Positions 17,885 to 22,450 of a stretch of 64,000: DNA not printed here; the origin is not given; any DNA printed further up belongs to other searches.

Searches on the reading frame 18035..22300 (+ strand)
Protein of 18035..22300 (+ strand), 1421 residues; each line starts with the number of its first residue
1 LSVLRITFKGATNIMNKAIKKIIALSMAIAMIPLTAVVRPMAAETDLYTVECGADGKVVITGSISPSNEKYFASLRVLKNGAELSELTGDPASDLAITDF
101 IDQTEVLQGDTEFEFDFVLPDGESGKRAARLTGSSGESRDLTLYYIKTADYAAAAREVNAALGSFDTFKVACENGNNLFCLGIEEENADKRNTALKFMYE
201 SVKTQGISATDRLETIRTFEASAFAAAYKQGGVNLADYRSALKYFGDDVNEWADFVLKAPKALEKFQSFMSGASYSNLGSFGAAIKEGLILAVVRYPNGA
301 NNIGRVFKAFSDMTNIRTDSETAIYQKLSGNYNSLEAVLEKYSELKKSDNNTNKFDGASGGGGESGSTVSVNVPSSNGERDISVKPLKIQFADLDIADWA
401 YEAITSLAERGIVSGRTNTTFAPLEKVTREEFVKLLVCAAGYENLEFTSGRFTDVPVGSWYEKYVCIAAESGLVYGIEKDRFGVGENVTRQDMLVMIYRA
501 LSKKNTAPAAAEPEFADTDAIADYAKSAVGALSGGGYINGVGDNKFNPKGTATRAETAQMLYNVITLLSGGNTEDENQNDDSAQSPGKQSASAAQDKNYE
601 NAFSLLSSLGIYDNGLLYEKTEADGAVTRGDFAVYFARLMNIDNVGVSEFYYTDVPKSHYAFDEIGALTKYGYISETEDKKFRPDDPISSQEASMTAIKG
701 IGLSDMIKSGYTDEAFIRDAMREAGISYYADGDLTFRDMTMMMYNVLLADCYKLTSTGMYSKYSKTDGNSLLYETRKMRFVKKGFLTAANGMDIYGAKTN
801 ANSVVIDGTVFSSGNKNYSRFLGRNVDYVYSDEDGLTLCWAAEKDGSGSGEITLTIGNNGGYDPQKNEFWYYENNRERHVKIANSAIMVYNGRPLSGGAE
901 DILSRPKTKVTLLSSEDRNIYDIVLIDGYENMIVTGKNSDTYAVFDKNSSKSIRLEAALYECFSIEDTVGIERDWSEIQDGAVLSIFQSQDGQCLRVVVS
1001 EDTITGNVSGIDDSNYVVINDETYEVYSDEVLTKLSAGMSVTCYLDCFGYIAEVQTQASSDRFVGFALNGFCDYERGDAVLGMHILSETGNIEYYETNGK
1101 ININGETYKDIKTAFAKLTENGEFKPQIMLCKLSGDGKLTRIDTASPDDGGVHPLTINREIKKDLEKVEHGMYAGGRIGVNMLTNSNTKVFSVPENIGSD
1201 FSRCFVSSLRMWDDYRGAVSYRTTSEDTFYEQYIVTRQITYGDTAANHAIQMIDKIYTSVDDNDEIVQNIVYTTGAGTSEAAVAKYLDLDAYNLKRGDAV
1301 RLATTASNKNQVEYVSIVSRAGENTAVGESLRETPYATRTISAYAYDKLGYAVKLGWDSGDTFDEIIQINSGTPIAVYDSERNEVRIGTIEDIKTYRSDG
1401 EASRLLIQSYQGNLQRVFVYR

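Call 12: search_protein_families(library=pfam, proteins=[window:18035-22300:+])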
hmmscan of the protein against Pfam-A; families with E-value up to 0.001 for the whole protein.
window:18035-22300:+ (1421 aa): 1 family
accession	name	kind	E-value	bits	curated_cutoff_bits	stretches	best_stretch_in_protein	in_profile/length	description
PF00395.25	SLH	-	2.5e-40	136.6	20.8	4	391-432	2-43/44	S-layer homology domain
